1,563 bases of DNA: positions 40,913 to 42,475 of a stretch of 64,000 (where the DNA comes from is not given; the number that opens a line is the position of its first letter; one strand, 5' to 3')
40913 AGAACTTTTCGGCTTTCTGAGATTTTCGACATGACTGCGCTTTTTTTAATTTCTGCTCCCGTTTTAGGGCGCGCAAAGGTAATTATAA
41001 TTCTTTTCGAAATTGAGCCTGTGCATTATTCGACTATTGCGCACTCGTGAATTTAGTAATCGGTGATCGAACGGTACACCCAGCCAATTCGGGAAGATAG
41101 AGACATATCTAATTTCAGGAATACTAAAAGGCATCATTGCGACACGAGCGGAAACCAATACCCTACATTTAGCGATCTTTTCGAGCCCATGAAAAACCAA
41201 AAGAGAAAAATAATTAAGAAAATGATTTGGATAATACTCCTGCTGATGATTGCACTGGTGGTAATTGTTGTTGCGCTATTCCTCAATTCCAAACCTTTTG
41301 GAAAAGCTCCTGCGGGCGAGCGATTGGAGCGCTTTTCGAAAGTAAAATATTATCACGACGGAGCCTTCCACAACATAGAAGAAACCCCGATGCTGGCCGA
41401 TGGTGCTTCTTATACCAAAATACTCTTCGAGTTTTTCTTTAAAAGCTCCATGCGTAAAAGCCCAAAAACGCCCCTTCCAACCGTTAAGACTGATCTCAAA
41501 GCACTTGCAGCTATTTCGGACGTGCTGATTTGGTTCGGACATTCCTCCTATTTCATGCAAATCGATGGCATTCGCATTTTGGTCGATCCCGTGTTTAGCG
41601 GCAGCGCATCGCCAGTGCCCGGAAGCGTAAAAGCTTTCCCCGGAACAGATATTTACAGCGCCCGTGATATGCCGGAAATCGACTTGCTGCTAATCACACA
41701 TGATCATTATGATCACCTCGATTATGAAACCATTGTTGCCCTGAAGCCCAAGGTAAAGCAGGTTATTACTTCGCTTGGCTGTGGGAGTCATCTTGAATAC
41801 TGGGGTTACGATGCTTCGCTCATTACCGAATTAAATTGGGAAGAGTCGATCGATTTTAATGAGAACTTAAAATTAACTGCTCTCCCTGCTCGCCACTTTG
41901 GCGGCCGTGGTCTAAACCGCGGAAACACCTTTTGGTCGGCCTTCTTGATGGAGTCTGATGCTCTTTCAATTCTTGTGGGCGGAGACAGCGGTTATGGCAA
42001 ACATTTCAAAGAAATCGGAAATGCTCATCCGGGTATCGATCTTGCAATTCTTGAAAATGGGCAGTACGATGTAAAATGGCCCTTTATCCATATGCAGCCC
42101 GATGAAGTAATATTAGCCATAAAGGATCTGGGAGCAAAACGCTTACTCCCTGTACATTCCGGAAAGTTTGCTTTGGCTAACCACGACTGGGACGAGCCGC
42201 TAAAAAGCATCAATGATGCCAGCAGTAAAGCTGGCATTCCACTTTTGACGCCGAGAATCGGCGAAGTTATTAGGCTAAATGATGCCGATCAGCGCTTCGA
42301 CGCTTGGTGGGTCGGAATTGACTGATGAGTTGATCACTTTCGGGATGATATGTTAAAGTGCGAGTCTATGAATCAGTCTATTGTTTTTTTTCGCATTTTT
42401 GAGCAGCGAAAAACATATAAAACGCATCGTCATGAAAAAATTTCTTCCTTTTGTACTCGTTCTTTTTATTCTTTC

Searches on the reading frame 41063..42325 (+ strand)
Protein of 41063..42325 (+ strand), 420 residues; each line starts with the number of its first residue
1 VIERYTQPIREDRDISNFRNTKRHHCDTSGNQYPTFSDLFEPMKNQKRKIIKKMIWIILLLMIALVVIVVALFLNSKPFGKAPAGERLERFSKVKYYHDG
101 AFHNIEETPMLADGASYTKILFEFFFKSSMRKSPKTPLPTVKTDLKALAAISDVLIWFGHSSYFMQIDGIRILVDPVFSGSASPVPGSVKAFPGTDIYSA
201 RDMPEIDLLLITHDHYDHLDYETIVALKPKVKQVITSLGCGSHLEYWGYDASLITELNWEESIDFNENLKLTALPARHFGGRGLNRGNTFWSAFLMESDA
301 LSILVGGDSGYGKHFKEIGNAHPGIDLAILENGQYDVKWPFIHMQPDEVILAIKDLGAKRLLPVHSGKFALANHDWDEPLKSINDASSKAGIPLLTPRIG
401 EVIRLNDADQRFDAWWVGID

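Call 79: search_protein_families(library=pfam, proteins=[window:41063-42325:+], max_evalue=0.00001)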
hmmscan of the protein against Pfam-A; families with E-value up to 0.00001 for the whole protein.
window:41063-42325:+ (420 aa): 2 families
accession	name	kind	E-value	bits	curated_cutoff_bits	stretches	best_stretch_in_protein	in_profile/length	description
PF12706.13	Lactamase_B_2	-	2.5e-34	119.1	27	1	171-365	2-199/200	Beta-lactamase superfamily domain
PF13483.12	Lactamase_B_3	-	1.5e-13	51.4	24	1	156-365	3-160/160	Beta-lactamase superfamily domain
